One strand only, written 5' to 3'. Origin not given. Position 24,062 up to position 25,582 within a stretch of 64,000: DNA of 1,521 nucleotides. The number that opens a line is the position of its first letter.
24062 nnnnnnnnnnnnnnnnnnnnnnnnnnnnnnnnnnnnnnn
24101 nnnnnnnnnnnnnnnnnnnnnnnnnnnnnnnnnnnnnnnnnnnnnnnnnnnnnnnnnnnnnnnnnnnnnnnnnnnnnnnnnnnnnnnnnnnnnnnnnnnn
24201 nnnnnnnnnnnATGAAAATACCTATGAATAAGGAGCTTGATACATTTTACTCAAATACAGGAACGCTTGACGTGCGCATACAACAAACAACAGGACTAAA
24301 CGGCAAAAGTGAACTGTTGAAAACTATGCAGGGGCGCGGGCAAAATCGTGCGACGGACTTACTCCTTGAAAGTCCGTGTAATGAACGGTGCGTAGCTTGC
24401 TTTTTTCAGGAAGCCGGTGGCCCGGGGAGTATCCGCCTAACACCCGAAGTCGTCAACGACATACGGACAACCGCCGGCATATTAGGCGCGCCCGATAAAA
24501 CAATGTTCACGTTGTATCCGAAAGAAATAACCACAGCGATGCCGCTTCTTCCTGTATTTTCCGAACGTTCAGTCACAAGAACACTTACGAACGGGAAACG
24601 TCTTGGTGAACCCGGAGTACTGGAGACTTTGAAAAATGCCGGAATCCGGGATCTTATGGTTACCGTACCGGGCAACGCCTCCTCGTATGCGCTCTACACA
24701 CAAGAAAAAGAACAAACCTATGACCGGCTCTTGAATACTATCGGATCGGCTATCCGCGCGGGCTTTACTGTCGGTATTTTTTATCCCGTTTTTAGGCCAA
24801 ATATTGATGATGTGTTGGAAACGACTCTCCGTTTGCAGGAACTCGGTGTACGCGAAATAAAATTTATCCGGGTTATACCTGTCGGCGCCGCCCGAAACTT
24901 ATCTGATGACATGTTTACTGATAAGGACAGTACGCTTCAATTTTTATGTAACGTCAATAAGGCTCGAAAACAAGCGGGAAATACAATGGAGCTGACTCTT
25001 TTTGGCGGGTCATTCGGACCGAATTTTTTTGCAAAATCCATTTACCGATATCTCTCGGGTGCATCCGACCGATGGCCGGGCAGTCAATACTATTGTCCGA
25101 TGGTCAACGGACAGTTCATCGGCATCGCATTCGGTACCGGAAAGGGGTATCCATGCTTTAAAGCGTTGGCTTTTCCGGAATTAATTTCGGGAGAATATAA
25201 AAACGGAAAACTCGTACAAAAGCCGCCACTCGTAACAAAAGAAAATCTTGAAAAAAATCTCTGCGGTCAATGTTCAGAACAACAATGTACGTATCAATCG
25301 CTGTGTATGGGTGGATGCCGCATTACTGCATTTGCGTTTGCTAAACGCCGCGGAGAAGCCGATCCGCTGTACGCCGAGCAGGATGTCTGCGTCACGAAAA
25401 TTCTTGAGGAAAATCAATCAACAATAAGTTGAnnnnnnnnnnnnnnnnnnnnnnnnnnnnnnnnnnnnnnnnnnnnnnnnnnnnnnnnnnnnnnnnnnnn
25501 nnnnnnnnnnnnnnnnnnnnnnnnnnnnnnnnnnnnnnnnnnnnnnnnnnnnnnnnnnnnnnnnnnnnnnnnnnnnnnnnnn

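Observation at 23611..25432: Candidate RiPP-like cluster: YerC/TrpR-like regulator, palindromic operator, short peptide ORF, radical SAM/SPASM enzyme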

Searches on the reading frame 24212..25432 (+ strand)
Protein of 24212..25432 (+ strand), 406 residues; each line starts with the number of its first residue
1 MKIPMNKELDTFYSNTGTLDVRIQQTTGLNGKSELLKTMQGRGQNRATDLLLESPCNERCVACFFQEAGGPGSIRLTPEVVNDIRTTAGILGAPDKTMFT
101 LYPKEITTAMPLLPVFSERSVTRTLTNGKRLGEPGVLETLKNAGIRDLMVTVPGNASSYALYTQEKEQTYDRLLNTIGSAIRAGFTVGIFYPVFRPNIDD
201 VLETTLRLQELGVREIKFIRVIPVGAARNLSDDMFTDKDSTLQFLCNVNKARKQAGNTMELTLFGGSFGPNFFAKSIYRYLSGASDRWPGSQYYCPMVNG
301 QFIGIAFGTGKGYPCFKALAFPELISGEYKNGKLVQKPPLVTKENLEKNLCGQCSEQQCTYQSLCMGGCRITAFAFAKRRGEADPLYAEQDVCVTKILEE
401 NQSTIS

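Call 3: search_protein_families(library=pfam, proteins=[window:24212-25432:+], max_evalue=0.01)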
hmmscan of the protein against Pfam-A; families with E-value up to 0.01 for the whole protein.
window:24212-25432:+ (406 aa): 1 family
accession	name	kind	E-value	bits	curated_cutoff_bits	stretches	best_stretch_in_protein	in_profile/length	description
PF04055.27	Radical_SAM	-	2.3e-06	28.3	29.5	1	56-204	7-162/166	Radical SAM superfamily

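Call 4: search_protein_families(library=ncbifam, proteins=[window:24212-25432:+], max_evalue=0.1)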
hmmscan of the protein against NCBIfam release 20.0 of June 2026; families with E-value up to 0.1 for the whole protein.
window:24212-25432:+ (406 aa): 19 families
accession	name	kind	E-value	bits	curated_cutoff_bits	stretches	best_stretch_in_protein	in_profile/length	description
TIGR04347.1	pseudo_SAM_Halo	equivalog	7e-09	35.4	525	2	126-268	119-260/390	TIGR04347 family pseudo-SAM/SPASM protein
TIGR04053.2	TIGR04053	equivalog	2.7e-08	33.5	395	1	135-252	100-217/366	TIGR04053 family radical SAM/SPASM domain-containing protein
TIGR04545.1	rSAM_ahbD_hemeb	equivalog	9.6e-08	31.8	500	1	126-378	81-326/339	heme b synthase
NF047865.1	rSAM_PapB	equivalog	1.6e-05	24.3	340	1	136-370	104-317/330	PapB family radical SAM/SPASM ranthipeptide maturase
TIGR04085.1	rSAM_more_4Fe4S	domain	6.6e-05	23.3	27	1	309-378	12-83/93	SPASM domain-containing protein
TIGR04133.1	rSAM_w_lipo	hypoth_equivalog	6.9e-05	21.9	425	1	126-250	108-233/350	TIGR04133 family radical SAM/SPASM protein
TIGR02668.1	moaA_archaeal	equivalog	0.00015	20.8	325.25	1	52-243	16-208/303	GTP 3',8-cyclase MoaA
TIGR04103.1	rSAM_nif11_3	equivalog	0.0002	20.1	725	1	139-383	97-339/412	nif11-class peptide radical SAM maturase 3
TIGR03977.1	rSAM_pair_HxsC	equivalog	0.00038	19.4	267.9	1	44-253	23-237/292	His-Xaa-Ser system radical SAM maturase HxsC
TIGR04055.1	rSAM_NirJ2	equivalog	0.00059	19.5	500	0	126-248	80-200/326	putative heme d1 biosynthesis radical SAM protein NirJ2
TIGR04546.1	rSAM_ahbC_deAc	equivalog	0.0026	16.6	650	1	56-252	49-244/390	12,18-didecarboxysiroheme deacetylase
TIGR04317.1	W_rSAM_matur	equivalog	0.0029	16.8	380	1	54-249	12-210/349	tungsten cofactor oxidoreductase radical SAM maturase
NF041298.1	rSAM_mat_DynA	equivalog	0.007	15.4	450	0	313-380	266-332/356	dynobactin maturation radical SAM/SPASM protein DynA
TIGR04051.1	rSAM_NirJ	equivalog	0.0094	15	515.45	0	347-385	308-344/354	heme d1 biosynthesis radical SAM protein NirJ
TIGR03942.1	sulfatase_rSAM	equivalog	0.023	13.7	349.45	0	348-374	305-329/363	anaerobic sulfatase maturase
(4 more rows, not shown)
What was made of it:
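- On Anaerobic sulfatase-maturating enzyme (anSME): TIGR03942 scores 13.7 bits against a cut-off of 349 (call 4).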

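Call 6: find_homologous_proteins(query=window:24212-25432:+, max_evalue=0.001)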
Query window:24212-25432:+ (406 aa): 24 proteins with E <= 0.001 among 4120 candidates.
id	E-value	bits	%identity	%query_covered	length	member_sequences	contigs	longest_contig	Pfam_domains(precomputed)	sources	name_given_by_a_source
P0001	1.3e-271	918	100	99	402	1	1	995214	PF04055.28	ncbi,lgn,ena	-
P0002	2.7e-233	792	87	98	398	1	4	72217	PF04055.28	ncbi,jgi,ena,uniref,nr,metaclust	ncbi:hypothetical protein A2363_03530 [Candidatus Gottesmanbacteria bacterium RIFOXYB1_FULL_47_11]|u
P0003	7.0e-204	695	74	98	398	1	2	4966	PF04055.28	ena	-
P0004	1.6e-202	691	75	98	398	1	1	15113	PF04055.28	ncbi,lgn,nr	ncbi:MAG: hypothetical protein NT149_02910 [Candidatus Gottesmanbacteria bacterium]|nr:hypothetical 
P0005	2.4e-202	690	74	98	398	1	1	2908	PF04055.28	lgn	-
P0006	4.7e-202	689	76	98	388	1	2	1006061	-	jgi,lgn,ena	jgi:radical SAM protein with 4Fe4S-binding SPASM domain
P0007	1.0e-201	688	75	98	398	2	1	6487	PF04055.28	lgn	-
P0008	6.5e-199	679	74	98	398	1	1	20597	-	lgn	-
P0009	2.7e-184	631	90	76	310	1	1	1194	PF04055.28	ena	-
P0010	5.9e-183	627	68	97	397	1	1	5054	PF04055.28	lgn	-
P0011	4.7e-169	581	63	98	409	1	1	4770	-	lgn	-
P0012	1.3e-131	457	53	98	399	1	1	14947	PF04055.28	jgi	jgi:radical SAM protein with 4Fe4S-binding SPASM domain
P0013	1.2e-130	454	51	98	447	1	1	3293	PF04055.28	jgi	jgi:radical SAM protein with 4Fe4S-binding SPASM domain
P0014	6.0e-130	452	49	97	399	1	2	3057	PF04055.28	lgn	-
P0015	7.5e-127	442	48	96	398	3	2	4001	PF04055.28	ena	-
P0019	5.4e-108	380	43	98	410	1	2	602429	PF04055.28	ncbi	-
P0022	8.7e-92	326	42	98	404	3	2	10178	PF04055.28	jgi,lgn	jgi:radical SAM protein with 4Fe4S-binding SPASM domain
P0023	5.8e-81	291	38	97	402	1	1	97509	PF04055.28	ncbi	-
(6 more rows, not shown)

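Call 8: find_encoding_contigs(protein=P0002, flank=4000, max_places=2)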
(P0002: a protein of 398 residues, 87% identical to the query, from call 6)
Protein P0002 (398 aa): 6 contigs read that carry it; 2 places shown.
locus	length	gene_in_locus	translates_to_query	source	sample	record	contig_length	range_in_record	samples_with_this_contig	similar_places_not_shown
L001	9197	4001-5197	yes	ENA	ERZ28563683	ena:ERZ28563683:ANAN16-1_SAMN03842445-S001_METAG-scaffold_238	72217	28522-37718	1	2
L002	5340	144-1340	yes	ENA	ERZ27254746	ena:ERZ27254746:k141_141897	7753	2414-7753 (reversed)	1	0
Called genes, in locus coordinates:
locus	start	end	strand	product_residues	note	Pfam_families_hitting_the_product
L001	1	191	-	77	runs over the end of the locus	-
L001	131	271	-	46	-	-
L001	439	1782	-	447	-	PF00772:DnaB, PF03796:DnaB_C, PF13481:AAA_25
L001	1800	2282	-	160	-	PF13483:Lactamase_B_3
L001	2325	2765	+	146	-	-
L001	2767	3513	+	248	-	-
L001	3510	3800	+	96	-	PF01371:Trp_repressor, PF13384:HTH_23 (weak)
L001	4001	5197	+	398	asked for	PF04055:Radical_SAM (weak)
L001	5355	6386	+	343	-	-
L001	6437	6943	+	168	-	-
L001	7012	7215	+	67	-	-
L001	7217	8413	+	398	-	PF13393:tRNA-synt_His, PF03129:HGTP_anticodon, PF12745:HGTP_anticodon2 (weak)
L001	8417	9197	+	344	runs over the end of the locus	PF00892:EamA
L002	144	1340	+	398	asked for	PF04055:Radical_SAM (weak)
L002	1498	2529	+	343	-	-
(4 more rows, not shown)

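Call 9: find_encoding_contigs(protein=P0006, flank=4000, max_places=2)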
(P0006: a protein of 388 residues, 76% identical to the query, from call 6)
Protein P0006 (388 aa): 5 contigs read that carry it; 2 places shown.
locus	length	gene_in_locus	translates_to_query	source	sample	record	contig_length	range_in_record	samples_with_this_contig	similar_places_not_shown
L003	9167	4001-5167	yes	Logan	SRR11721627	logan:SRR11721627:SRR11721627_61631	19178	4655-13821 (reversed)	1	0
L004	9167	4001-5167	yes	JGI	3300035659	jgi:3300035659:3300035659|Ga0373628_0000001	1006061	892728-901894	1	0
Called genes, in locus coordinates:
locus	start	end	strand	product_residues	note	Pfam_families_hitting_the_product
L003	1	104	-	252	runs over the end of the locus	PF14528:LAGLIDADG_3 (faint)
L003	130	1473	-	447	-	PF00772:DnaB, PF03796:DnaB_C, PF13481:AAA_25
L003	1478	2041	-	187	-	PF13483:Lactamase_B_3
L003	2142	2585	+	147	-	PF09136:Glucodextran_B (weak)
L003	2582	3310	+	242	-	-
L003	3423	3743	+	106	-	PF01371:Trp_repressor, PF13384:HTH_23, PF13936:HTH_38 (weak)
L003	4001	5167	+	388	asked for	-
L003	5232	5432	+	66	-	-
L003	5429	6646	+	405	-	PF00152:tRNA-synt_2 (faint), PF13393:tRNA-synt_His, PF03129:HGTP_anticodon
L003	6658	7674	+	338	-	PF00892:EamA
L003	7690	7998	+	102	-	PF01197:Ribosomal_L31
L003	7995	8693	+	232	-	PF03462:PCRF, PF00472:RF-1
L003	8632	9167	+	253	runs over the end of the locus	PF03372:Exo_endo_phos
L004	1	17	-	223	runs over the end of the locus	PF14528:LAGLIDADG_3 (faint)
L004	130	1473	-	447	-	PF00772:DnaB, PF03796:DnaB_C, PF13481:AAA_25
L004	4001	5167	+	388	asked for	-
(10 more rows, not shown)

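Call 10: find_encoding_contigs(protein=P0019, flank=4000, max_places=2)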
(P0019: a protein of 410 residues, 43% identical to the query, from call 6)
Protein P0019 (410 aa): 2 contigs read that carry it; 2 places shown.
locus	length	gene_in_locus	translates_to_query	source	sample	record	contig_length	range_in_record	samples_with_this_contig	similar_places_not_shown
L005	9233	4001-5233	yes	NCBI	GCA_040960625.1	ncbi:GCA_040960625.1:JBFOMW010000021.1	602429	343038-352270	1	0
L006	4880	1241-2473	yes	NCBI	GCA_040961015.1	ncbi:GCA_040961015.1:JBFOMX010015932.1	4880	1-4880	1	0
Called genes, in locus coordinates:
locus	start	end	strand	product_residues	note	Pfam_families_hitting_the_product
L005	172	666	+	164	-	PF13274:SocA_Panacea (weak)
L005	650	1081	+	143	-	-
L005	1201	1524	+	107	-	-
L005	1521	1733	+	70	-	-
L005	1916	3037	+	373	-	-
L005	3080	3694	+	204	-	-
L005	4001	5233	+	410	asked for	PF04055:Radical_SAM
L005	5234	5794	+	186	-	-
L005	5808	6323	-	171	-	PF01464:SLT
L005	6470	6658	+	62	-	-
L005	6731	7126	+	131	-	-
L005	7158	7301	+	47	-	PF11295:DUF3096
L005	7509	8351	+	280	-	-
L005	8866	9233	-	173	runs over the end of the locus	-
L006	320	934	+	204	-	-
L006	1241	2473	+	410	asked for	PF04055:Radical_SAM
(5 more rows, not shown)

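Call 11: find_encoding_contigs(protein=P0023, flank=4000, max_places=2)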
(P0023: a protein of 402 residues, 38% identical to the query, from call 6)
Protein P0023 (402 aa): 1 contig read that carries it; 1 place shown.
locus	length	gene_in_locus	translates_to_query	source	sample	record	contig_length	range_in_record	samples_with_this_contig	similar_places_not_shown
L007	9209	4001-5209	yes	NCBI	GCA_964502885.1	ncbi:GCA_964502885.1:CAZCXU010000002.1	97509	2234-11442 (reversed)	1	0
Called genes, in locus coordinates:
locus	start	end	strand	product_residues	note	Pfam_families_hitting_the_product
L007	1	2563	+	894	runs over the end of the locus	PF04851:ResIII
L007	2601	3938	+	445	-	PF00239:Resolvase, PF07508:Recombinase, PF13408:Zn_ribbon_recom (weak)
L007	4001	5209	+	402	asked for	PF04055:Radical_SAM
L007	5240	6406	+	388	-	PF01336:tRNA_anti-codon (weak), PF00152:tRNA-synt_2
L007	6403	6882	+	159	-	-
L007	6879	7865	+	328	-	PF02016:Peptidase_S66, PF17676:Peptidase_S66C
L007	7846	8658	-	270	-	PF01636:APH (weak)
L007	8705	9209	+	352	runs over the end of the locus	PF09084:NMT1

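Call 12: find_encoding_contigs(protein=P0004, flank=4000, max_places=1)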
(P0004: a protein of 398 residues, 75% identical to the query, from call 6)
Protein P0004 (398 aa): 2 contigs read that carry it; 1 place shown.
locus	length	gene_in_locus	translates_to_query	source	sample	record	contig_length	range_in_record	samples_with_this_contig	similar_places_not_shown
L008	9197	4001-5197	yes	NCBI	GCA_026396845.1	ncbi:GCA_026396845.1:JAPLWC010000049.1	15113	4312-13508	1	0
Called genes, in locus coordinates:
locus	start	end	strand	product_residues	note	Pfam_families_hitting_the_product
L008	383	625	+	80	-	-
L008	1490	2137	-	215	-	PF13483:Lactamase_B_3, PF12706:Lactamase_B_2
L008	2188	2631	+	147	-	PF09136:Glucodextran_B (weak)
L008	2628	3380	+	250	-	-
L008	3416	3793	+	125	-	PF01371:Trp_repressor, PF13384:HTH_23 (weak)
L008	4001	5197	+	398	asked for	PF04055:Radical_SAM (weak)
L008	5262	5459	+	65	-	PF09413:DUF2007 (weak)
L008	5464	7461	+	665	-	PF13393:tRNA-synt_His, PF00892:EamA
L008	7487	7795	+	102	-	PF01197:Ribosomal_L31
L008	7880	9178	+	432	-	PF03462:PCRF, PF00472:RF-1, PF03372:Exo_endo_phos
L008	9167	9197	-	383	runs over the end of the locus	PF22694:CtpB_N-like (weak), PF03572:Peptidase_S41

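Call 13: find_encoding_contigs(protein=P0008, flank=4000, max_places=1)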
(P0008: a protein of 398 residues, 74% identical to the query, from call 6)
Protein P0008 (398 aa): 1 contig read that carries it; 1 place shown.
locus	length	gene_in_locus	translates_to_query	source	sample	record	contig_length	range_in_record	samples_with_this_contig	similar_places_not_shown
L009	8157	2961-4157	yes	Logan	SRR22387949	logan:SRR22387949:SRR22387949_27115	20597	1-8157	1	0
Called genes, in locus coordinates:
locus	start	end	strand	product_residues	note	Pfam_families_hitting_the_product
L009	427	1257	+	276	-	-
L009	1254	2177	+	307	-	PF08282:Hydrolase_3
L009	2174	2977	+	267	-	PF01048:PNP_UDP_1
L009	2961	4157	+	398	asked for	-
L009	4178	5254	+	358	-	PF01321:Creatinase_N, PF00557:Peptidase_M24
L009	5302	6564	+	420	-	PF13393:tRNA-synt_His, PF00587:tRNA-synt_2b, PF03129:HGTP_anticodon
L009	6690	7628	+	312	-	PF00892:EamA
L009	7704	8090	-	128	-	-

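Call 14: find_encoding_contigs(protein=P0012, flank=4000, max_places=1)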
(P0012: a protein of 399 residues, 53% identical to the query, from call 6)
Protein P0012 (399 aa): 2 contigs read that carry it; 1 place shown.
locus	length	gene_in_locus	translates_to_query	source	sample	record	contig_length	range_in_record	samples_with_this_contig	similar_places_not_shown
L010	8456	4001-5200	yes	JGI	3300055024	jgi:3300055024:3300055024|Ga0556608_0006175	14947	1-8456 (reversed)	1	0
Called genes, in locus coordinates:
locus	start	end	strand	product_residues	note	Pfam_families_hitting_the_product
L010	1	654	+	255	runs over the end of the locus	-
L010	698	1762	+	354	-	PF01321:Creatinase_N, PF00557:Peptidase_M24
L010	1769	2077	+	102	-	PF01371:Trp_repressor, PF13384:HTH_23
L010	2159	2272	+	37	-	-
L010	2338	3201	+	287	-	-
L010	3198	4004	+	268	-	PF01048:PNP_UDP_1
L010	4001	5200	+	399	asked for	PF04055:Radical_SAM (faint)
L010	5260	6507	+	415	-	PF00152:tRNA-synt_2 (faint), PF13393:tRNA-synt_His, PF00587:tRNA-synt_2b, PF03129:HGTP_anticodon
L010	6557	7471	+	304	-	PF00892:EamA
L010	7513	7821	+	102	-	PF01197:Ribosomal_L31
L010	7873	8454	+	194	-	?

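Call 15: find_encoding_contigs(protein=P0022, flank=4000, max_places=2)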
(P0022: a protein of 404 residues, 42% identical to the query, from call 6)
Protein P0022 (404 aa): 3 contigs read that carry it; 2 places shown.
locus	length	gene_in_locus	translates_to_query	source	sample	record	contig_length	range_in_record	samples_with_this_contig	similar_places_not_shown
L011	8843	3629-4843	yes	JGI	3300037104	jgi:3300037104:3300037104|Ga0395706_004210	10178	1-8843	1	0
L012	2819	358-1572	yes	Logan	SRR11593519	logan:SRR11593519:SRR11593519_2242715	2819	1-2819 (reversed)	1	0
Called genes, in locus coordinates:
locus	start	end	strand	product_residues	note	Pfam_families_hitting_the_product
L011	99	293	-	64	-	-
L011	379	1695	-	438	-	PF00772:DnaB, PF13481:AAA_25, PF03796:DnaB_C, PF06745:ATPase (faint)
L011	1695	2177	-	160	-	PF13483:Lactamase_B_3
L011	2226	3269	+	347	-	-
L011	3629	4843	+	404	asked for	PF04055:Radical_SAM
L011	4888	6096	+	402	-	PF00152:tRNA-synt_2 (faint), PF13393:tRNA-synt_His, PF00587:tRNA-synt_2b, PF13393:tRNA-synt_His (weak), PF03129:HGTP_anticodon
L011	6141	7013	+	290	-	PF00892:EamA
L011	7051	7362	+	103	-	PF01197:Ribosomal_L31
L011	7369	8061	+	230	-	PF03462:PCRF, PF00472:RF-1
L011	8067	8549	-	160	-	-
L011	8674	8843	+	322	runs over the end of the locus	-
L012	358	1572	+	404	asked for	PF04055:Radical_SAM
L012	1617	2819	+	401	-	?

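Call 19: search_protein_representatives(protein=window:24212-25432:+)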
Query: 406 residues. Proteins with E-value up to 0.001 (for the whole library): 186; up to 1e-10: 75; up to 1e-30: 42. The best 150 are listed.
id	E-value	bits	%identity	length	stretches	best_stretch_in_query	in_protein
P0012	4.1e-132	457.4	52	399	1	6-401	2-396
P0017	2.4e-112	392.3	63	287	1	5-293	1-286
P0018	7.1e-109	380.9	45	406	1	7-399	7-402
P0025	1.7e-96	340.1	43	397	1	7-400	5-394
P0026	5.0e-90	318.8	40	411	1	3-400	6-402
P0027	5.5e-89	315.4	37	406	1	7-398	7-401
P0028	2.3e-86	306.8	42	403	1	6-400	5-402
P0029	6.3e-84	298.8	37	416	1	7-400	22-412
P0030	6.2e-81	288.9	37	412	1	8-398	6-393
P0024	5.9e-78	279.1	56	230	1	179-400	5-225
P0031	2.0e-77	277.3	38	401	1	6-400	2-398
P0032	2.5e-76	273.7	44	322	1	95-399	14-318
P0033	1.9e-65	237.9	32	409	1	4-400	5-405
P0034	7.9e-65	235.9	42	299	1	5-296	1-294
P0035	2.2e-64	234.4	36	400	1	5-400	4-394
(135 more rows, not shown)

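Call 22: find_related_loci(query=A2, collection=genome_contigs, flank=6000)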
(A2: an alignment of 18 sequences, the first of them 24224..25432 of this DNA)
Query A2 (402 aa) in genome_contigs; peptide patterns used: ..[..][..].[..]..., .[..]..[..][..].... (x = any residue, [..] = any of these).
31 stretches matched a pattern; 6 encode a relative of the query (tblastn E <= 1e-3); 6 distinct loci.
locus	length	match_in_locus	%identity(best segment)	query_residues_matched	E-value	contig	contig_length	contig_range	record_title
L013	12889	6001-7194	87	1-398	0e+0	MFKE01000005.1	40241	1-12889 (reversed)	MAG: Candidatus Gottesmanbacteria bacterium RIFOXYB1_FULL_47_11 rifoxyb1_full_scaffold_1187, whole genome shotgun sequen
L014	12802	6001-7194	75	1-398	0e+0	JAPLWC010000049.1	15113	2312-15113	MAG: Candidatus Gottesmanbacteria bacterium isolate LacPavin_0920_SED3_MAG_47_8 LacPavin_0920_SED3_scaffold_1828619, who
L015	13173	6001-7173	48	5-395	7e-132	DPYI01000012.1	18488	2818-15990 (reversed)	MAG TPA_asm: Patescibacteria group bacterium isolate UBA10108 contig_7315, whole genome shotgun sequence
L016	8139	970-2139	42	3-396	1e-102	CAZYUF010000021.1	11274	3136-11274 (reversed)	MAG TPA_asm: uncultured Pseudomonadales bacterium isolate SRP118108_co4_340 genome assembly, contig: NODE_5402_length_11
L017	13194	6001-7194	38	2-396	3e-88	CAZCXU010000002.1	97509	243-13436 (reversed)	MAG TPA_asm: uncultured Gammaproteobacteria bacterium isolate SRP170004_co1_29 genome assembly, contig: NODE_240_length_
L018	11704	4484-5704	34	5-396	4e-72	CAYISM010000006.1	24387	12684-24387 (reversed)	MAG TPA_asm: uncultured Gammaproteobacteria bacterium isolate ERP119705_co3_788 genome assembly, contig: NODE_2282_lengt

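Call 23: find_related_loci(query=A2, collection=metagenome_contigs, flank=6000)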
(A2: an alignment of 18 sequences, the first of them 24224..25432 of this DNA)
Query A2 (402 aa) in metagenome_contigs; peptide patterns used: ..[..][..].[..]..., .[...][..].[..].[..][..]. (x = any residue, [..] = any of these).
66 stretches matched a pattern; 16 encode a relative of the query (tblastn E <= 1e-3); 16 distinct loci.
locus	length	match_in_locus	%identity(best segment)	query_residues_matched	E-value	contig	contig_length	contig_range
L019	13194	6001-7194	87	1-398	0e+0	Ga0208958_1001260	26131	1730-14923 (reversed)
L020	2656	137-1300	76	1-398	0e+0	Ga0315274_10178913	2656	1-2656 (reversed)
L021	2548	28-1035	77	53-398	0e+0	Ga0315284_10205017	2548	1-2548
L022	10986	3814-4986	48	5-395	1e-131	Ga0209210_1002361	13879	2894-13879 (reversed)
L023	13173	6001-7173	48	5-395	1e-131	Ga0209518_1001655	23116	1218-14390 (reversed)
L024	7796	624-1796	48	5-395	1e-131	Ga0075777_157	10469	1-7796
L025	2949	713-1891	47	3-395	4e-136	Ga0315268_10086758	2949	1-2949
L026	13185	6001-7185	49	5-395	1e-126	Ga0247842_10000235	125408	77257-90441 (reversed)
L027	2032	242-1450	44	1-396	3e-121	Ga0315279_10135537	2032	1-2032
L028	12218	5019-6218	42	1-396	6e-102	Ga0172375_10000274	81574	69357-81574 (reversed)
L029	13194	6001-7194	42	1-396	5e-101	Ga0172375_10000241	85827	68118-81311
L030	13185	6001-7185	45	1-396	1e-111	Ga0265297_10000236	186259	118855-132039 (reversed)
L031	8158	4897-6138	33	3-401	8e-80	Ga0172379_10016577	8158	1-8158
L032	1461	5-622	49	189-396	1e-63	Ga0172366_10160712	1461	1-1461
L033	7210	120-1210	32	38-396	2e-33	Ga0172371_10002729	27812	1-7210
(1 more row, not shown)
